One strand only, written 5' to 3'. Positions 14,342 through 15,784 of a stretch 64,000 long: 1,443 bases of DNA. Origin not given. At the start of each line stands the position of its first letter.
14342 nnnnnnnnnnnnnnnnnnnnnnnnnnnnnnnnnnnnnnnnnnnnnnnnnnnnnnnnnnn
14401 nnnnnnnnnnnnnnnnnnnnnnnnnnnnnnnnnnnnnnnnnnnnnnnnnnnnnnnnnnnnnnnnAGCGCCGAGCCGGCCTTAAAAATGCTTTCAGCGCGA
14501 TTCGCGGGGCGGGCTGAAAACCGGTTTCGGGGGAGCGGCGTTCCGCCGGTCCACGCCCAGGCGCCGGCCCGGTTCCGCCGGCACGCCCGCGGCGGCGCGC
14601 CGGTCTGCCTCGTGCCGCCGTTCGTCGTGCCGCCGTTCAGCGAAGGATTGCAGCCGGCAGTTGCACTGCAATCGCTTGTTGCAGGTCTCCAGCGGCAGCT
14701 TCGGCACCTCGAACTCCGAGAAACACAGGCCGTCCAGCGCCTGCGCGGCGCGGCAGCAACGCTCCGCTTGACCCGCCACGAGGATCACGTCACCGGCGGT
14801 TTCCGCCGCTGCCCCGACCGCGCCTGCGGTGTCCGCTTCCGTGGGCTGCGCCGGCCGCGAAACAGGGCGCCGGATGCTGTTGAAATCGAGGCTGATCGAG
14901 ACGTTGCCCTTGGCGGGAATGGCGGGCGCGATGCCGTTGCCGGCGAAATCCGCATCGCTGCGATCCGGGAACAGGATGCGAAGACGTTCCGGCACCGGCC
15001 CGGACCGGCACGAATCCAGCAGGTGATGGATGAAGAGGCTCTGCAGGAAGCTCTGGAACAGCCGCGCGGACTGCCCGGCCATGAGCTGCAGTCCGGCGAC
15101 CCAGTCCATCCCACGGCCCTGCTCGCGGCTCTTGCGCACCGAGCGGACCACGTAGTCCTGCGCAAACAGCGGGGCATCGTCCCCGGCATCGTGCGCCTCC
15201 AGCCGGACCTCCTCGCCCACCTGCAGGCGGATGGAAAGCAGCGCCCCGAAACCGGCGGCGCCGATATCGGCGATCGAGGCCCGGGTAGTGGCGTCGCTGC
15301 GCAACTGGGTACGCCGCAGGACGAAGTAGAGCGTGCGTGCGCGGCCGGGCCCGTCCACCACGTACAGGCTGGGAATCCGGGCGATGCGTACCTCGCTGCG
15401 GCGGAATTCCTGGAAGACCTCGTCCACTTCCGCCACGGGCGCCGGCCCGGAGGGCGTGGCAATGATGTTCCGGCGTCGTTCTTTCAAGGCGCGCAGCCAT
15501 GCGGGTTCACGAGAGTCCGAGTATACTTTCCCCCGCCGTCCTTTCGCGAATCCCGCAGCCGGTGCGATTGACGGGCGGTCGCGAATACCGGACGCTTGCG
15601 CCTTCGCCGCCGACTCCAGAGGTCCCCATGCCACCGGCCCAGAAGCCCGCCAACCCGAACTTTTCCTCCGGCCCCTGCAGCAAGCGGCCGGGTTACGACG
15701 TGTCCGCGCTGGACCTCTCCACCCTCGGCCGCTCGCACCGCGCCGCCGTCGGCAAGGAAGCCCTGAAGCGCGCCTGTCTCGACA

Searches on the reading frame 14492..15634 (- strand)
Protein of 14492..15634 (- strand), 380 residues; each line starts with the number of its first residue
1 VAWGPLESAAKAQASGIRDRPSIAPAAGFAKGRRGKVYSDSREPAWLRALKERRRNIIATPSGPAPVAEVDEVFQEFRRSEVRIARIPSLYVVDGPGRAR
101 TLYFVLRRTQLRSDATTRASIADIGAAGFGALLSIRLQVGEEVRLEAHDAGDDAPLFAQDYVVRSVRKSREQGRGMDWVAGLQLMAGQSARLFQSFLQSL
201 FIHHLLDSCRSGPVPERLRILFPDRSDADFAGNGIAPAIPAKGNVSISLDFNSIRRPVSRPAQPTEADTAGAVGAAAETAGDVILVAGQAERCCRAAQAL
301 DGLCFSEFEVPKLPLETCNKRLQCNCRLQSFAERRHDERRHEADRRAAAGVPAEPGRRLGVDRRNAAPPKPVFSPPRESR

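Call 5: search_protein_families(library=pfam, proteins=[window:14492-15634:-], max_evalue=1)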
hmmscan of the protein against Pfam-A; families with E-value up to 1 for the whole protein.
window:14492-15634:- (380 aa): 1 family
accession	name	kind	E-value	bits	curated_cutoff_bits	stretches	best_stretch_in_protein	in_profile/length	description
PF07238.19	PilZ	-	0.082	13.7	22.5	1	112-183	18-84/102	PilZ domain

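Call 6: search_protein_families(library=ncbifam, proteins=[window:14492-15634:-], max_evalue=1)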
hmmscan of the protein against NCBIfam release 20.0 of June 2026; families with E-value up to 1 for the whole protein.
window:14492-15634:- (380 aa): 1 family
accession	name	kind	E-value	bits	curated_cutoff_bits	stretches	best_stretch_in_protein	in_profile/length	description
NF004866.0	PRK06224.1-3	subfamily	0.14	11.2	245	1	272-338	101-165/275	citryl-CoA lyase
